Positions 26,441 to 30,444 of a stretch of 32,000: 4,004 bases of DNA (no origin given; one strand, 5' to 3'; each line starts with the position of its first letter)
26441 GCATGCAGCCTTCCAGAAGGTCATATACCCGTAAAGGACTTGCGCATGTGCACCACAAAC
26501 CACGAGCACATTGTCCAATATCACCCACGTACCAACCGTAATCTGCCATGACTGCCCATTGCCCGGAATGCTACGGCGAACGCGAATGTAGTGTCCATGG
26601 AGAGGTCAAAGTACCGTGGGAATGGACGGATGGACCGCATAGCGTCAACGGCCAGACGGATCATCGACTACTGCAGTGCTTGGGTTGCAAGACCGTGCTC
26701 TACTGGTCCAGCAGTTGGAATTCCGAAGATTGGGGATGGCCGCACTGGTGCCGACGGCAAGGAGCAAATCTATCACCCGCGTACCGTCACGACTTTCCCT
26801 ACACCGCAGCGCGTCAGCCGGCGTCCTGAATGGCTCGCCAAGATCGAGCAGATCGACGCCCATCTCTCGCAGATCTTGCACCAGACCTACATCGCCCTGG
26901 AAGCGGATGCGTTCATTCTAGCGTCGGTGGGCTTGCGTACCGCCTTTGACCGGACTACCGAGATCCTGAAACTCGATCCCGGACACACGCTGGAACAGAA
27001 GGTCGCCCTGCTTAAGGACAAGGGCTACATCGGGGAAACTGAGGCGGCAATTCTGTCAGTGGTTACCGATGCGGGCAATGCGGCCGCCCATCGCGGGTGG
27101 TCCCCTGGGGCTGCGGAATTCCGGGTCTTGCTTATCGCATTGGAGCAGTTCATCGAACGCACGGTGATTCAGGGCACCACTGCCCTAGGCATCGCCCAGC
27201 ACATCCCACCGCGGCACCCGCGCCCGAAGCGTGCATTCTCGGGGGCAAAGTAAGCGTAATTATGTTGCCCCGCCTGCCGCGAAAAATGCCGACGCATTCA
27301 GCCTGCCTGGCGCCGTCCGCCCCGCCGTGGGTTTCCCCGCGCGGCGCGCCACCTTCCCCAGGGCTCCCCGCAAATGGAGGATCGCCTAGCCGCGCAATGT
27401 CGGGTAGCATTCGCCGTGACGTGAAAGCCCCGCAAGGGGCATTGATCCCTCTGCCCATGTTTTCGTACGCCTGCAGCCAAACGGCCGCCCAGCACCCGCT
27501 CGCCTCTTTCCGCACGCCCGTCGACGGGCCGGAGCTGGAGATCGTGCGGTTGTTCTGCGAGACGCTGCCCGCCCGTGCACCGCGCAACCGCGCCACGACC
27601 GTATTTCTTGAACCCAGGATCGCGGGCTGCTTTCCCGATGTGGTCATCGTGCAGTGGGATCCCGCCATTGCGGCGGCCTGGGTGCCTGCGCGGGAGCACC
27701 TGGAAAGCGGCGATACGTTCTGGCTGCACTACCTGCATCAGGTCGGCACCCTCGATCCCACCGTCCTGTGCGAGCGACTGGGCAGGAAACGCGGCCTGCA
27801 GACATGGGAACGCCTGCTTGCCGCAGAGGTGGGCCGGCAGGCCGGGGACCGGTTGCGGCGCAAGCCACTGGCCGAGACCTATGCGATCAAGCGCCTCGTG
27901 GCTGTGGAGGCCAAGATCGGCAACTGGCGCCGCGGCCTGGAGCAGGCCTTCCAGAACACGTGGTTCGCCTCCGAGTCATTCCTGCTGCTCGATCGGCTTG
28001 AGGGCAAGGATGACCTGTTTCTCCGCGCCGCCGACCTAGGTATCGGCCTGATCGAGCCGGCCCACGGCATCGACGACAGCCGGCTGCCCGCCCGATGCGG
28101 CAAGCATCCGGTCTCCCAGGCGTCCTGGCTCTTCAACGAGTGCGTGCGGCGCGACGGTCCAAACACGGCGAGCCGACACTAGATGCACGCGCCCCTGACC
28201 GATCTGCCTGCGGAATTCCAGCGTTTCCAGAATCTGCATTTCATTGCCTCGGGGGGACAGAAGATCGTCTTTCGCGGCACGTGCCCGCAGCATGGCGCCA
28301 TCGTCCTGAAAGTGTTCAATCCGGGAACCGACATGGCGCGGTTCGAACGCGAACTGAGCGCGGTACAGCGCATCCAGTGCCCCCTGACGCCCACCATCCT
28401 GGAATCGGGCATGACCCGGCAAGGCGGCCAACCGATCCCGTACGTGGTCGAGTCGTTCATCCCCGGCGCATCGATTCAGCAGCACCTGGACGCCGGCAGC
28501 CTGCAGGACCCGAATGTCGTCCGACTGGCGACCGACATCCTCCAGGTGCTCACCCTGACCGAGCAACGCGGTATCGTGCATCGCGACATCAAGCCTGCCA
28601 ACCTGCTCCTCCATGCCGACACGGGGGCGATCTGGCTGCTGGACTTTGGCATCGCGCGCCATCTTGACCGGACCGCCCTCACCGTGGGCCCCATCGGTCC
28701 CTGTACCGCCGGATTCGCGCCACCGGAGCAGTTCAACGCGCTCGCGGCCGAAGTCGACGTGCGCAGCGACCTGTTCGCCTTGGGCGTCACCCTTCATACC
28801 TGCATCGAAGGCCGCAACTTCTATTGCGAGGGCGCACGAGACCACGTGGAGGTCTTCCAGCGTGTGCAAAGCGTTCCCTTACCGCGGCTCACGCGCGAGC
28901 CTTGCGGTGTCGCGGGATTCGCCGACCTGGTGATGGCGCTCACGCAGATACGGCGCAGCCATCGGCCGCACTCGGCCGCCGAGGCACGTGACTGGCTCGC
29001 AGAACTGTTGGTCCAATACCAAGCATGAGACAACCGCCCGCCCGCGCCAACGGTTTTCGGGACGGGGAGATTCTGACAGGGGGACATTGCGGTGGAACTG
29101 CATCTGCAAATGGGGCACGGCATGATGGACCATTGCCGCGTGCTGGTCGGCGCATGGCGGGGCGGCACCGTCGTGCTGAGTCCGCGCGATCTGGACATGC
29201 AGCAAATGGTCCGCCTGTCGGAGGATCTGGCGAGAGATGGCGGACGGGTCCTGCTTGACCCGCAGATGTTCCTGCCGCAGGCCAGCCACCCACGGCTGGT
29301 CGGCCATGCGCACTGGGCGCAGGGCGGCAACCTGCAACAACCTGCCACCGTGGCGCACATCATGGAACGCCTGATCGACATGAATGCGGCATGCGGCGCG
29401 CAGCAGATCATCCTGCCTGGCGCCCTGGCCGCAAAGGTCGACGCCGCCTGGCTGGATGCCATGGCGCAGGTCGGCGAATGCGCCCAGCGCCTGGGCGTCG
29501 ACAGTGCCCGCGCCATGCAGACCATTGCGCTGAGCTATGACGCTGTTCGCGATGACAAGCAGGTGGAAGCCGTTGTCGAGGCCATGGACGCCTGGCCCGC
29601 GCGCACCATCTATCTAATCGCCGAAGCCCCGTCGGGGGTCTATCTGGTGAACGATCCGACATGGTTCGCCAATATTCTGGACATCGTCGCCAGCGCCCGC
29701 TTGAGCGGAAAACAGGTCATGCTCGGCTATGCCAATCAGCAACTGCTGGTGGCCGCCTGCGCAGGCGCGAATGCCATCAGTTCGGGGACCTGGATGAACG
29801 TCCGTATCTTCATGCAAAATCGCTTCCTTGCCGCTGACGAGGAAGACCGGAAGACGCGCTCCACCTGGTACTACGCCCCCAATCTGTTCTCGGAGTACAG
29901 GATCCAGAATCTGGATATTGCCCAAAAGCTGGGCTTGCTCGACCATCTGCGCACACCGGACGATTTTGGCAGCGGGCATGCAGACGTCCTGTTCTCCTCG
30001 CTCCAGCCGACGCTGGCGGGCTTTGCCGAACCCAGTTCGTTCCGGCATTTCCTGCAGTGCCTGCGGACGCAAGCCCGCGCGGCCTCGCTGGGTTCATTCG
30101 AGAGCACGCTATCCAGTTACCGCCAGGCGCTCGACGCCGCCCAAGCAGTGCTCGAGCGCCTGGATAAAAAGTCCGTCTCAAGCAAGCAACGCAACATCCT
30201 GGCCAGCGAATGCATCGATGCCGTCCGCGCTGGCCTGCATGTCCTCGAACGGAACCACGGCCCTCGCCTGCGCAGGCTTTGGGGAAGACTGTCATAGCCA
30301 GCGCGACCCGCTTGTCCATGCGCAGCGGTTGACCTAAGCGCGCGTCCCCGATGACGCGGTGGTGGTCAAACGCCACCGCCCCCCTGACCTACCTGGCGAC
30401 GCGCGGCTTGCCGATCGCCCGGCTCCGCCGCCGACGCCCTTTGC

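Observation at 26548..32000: Same-strand RT / Ser-Thr kinase / PD-(D/E)xK-like / orphan / DUF4145 cluster: candidate undescribed defense system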

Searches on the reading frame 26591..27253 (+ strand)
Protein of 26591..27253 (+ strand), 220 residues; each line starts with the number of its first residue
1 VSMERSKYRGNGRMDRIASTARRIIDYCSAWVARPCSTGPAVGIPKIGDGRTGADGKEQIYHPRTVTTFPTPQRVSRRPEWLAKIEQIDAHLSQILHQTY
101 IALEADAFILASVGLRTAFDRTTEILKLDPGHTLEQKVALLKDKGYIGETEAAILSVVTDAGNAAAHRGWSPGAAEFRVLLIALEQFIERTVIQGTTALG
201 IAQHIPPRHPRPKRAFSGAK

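Call 8: search_protein_families(library=pfam, proteins=[window:26591-27253:+], max_evalue=0.1)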
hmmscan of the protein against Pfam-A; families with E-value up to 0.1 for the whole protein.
window:26591-27253:+ (220 aa): 1 family
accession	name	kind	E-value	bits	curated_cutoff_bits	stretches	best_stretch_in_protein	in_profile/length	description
PF13643.11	DUF4145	-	4e-10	40.1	23.1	1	100-176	4-79/88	Domain of unknown function (DUF4145)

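Call 9: search_protein_families(library=padloc, proteins=[window:26591-27253:+], max_evalue=0.1)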
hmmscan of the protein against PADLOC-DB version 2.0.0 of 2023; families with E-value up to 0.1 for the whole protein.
window:26591-27253:+ (220 aa): 0 families

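Call 11: search_protein_families(library=ncbifam, proteins=[window:26591-27253:+], max_evalue=0.1)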
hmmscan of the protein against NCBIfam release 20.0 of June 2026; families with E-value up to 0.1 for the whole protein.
window:26591-27253:+ (220 aa): 0 families

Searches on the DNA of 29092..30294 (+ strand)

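Call 95: search_rna_families(source=L001, threshold=gathering)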
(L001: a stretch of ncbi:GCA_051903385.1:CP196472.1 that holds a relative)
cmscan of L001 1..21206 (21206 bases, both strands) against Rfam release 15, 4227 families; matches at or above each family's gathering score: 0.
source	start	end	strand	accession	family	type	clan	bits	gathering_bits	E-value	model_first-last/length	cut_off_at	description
